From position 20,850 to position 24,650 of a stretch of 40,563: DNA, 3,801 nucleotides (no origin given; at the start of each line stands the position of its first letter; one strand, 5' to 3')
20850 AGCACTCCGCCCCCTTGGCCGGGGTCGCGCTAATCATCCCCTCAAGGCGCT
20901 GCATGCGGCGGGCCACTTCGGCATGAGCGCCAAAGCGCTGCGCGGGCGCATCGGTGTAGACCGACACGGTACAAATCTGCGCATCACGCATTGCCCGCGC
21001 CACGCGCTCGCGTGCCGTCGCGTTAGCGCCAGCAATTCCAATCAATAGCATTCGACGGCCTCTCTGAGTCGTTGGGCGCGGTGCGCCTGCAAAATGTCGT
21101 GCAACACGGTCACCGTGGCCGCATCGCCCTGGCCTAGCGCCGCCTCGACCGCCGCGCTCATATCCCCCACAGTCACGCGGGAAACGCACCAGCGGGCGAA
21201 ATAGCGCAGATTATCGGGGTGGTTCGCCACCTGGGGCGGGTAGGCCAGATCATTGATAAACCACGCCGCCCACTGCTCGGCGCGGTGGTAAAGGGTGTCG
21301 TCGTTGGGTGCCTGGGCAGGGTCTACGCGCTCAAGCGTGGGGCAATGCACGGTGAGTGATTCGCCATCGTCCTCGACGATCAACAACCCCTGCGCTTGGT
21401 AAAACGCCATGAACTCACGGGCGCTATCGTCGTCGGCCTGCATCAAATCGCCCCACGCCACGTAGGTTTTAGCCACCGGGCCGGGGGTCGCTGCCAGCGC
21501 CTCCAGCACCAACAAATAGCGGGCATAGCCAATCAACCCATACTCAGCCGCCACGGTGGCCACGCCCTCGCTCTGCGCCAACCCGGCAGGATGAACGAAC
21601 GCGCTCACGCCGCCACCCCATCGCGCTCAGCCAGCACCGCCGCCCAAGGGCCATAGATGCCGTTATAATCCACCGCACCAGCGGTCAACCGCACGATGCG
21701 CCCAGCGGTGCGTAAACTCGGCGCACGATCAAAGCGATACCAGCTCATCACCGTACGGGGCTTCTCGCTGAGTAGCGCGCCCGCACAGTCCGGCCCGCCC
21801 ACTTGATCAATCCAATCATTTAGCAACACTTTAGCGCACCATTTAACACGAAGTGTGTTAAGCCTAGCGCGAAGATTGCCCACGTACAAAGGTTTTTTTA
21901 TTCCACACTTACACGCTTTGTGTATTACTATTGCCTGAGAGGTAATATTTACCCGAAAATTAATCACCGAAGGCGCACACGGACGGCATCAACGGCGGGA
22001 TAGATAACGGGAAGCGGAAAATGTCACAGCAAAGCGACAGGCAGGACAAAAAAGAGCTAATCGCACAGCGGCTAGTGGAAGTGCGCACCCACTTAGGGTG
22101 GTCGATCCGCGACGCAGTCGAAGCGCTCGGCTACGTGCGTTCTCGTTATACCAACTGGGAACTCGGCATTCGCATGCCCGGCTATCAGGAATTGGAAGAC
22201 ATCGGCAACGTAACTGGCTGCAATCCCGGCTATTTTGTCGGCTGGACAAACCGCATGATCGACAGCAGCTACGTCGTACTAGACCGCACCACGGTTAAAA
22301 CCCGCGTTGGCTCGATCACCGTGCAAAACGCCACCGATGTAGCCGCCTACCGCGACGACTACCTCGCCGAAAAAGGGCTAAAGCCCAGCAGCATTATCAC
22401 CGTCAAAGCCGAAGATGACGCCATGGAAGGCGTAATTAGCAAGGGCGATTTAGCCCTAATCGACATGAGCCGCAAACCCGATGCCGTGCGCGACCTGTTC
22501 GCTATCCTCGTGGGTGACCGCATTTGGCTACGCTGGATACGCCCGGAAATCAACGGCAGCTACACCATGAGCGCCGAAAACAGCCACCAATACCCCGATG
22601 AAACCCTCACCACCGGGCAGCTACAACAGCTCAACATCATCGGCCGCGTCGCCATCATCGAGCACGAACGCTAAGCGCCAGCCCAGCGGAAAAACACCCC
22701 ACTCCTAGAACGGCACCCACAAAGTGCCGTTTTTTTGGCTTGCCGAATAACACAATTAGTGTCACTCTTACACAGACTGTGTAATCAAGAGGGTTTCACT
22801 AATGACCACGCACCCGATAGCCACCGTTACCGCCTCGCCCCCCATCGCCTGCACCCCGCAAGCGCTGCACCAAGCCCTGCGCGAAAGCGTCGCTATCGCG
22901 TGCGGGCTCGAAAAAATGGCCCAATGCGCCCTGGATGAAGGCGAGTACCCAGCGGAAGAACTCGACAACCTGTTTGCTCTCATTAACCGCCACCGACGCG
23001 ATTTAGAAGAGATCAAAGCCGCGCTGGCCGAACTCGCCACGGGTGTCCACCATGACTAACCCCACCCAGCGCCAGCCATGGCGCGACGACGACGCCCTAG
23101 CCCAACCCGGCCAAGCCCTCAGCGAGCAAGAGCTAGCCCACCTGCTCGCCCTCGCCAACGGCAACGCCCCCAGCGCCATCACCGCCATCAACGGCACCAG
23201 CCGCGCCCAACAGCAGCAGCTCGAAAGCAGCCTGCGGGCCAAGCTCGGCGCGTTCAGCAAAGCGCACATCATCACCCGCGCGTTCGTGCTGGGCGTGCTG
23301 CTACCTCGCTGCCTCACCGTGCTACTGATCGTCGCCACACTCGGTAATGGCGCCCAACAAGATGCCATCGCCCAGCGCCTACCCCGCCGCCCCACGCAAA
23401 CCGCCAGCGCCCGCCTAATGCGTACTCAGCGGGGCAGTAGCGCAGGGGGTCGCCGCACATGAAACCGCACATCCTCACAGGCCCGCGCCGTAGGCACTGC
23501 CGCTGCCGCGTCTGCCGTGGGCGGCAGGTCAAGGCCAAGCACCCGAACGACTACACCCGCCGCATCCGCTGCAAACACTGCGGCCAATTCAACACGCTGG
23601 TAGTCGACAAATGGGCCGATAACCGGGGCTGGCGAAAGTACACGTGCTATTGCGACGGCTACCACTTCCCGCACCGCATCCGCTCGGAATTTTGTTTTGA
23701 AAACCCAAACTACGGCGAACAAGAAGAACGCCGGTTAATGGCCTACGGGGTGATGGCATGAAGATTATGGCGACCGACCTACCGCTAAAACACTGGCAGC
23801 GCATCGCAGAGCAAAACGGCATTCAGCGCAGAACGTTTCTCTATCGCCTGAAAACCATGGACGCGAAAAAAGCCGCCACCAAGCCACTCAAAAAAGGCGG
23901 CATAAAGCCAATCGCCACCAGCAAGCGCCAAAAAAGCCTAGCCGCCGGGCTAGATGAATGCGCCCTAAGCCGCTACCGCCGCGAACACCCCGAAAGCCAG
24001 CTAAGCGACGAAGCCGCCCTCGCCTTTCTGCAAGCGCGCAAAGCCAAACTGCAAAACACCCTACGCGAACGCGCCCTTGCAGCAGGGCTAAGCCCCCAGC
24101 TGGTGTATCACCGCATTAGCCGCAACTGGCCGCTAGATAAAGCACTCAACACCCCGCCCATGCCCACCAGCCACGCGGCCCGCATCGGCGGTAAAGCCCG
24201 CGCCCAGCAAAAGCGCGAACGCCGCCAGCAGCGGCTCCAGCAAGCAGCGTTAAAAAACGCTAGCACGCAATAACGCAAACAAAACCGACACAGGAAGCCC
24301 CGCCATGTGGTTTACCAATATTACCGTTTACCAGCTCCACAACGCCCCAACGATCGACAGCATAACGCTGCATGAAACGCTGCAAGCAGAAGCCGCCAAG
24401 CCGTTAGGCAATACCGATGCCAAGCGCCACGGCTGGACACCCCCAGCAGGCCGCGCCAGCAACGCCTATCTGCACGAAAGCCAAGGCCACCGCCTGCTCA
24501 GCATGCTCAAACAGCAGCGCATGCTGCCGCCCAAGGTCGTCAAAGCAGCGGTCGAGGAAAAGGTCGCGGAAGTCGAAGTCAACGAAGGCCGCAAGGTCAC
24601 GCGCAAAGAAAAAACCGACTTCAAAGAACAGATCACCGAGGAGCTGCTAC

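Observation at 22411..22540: CI-like repressor has lost the S24 Ser/Lys dyad and has no Ala-Gly cleavage site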

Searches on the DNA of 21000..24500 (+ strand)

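Call 7: search_dna_similar(query=window:21000-24500:+, collection=phages, mode=distant)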
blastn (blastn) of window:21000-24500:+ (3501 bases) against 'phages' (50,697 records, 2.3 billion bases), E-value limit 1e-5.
Records with a match: 2; places in all: 2; records where one place covers at least 80% of the query: 0.
Best place of each record, by identity: 60-80% 2.
By first word of the organism name: Synechococcus 2.
By host as written in the record: Synechococcus sp. PCC 7002 1; Synechococcus sp. 1.
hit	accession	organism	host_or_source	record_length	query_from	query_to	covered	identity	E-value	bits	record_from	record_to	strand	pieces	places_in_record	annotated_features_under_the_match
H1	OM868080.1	Synechococcus phage Yong-L1-251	Synechococcus sp. PCC 7002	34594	2487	2714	7%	74.2%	5e-30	141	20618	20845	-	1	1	hypothetical protein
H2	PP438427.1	Synechococcus phage Ssp-JY37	Synechococcus sp.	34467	2487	2714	7%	74.2%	5e-30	141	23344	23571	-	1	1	none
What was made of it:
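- Tried and rejected: DNA search of the immunity region against phage genomes gave only irrelevant short Synechococcus-phage hits (call 7).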

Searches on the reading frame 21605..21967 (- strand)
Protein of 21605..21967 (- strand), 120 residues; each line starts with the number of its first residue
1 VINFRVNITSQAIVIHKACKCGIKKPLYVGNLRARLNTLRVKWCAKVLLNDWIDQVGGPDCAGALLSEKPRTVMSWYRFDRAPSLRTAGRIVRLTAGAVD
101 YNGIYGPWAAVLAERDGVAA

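Call 17: search_protein_families(library=phrogs, proteins=[window:21605-21967:-], max_evalue=0.01)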
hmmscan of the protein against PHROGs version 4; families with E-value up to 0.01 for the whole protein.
window:21605-21967:- (120 aa): 1 family
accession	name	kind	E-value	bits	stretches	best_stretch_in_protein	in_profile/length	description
phrog_409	-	transcription regulation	0.002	19.7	1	48-103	16-69/127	transcriptional regulator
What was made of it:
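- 21605..21967 (-): Divergently transcribed Cro-like regulator (true start probably internal); first gene of the leftward lytic operon. phrog_409 'transcriptional regulator', E 0.002 (call 17).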

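Call 23: search_protein_families(library=pfam, proteins=[window:21605-21967:-], max_evalue=0.01)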
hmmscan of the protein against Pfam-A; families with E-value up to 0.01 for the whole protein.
window:21605-21967:- (120 aa): 0 families

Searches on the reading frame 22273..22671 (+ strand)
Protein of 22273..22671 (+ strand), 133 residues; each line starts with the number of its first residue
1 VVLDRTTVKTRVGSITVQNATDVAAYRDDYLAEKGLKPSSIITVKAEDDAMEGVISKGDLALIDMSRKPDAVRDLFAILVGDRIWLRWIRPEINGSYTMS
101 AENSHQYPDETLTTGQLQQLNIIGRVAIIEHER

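Call 13: search_solved_structures(query=A2, max_evalue=10, show_alignments=5)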
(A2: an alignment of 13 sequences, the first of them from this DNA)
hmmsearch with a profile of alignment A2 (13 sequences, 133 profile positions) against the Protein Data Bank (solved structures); distinct sequences matched with E-value up to 10: 8.
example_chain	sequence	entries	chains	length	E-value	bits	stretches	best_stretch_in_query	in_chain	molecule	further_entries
6v3p_C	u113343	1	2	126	0.53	13.2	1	14-68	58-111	IgA FC receptor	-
3o8z_A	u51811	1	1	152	0.83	12.6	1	28-69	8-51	Transcription factor IWS1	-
3oak_A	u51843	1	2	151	0.85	12.5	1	28-69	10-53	Transcription factor IWS1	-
3nfq_A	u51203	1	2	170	0.91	12.4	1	28-69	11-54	Transcription factor IWS1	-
6a2r_A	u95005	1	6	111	1.2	12.1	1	37-87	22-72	LexA repressor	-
6a2q_A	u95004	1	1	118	1.3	11.9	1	37-87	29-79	LexA repressor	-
1ay9_A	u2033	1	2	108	1.4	11.8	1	40-81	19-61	UMUD PROTEIN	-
3k2z_A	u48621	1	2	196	1.4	11.8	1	42-86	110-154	LexA repressor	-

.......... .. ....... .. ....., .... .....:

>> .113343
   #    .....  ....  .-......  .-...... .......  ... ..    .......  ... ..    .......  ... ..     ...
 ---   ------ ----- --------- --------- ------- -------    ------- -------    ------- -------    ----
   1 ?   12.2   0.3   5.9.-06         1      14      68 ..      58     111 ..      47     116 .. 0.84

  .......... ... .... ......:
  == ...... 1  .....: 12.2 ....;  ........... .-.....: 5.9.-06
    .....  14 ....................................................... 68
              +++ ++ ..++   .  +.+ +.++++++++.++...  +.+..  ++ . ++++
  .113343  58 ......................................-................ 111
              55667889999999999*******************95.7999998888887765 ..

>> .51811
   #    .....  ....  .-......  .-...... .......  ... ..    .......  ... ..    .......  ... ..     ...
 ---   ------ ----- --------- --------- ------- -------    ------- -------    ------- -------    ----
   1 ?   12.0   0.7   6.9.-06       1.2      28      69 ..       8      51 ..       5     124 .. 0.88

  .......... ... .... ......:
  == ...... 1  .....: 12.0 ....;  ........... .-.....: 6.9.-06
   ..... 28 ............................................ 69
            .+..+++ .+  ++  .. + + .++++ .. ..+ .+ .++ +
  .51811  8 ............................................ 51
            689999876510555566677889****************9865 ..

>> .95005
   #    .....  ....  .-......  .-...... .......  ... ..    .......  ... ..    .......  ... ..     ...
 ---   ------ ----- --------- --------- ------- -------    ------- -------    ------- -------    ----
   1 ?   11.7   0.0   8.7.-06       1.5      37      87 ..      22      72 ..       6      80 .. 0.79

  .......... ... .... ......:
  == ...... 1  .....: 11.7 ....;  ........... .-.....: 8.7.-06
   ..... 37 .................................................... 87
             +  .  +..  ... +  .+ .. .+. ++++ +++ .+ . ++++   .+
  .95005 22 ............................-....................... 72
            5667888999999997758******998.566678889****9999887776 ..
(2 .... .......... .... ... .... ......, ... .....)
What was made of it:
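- Checked: The HMMER alignment to M. tuberculosis LexA gives the same register, DDsM/GDSM and vwvR/ATVK (call 13).
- Tried and rejected: The profile of the C-terminal domain alone reached LexA and UmuD only at E about 1 (call 13).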

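Call 25: search_protein_representatives(alignment_id=A2)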
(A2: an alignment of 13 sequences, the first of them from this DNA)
Query: 13 sequences, 133 profile positions. Proteins with E-value up to 0.001 (for the whole library): 4817; up to 1e-10: 533; up to 1e-30: 17. The best 150 are listed.
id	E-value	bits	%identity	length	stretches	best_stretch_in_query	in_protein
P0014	3.7e-54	198.2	-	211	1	2-133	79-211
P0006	8.4e-54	197.1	-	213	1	1-132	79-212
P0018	9.7e-40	151.5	-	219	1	4-133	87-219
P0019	7.5e-37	142.2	-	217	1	2-133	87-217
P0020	7.6e-37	142.2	-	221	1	5-133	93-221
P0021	6.5e-35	135.9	-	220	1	14-131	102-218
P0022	2.9e-34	133.8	-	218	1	12-131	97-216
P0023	1.0e-33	132.0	-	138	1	14-133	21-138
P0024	1.4e-33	131.6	-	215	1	3-133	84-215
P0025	1.6e-33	131.5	-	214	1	3-133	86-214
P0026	4.4e-33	130.0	-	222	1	8-128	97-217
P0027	4.8e-33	129.9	-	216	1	20-129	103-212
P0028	7.3e-33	129.3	-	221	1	6-133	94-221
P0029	7.4e-33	129.3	-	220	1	10-132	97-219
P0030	2.5e-32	127.6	-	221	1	6-129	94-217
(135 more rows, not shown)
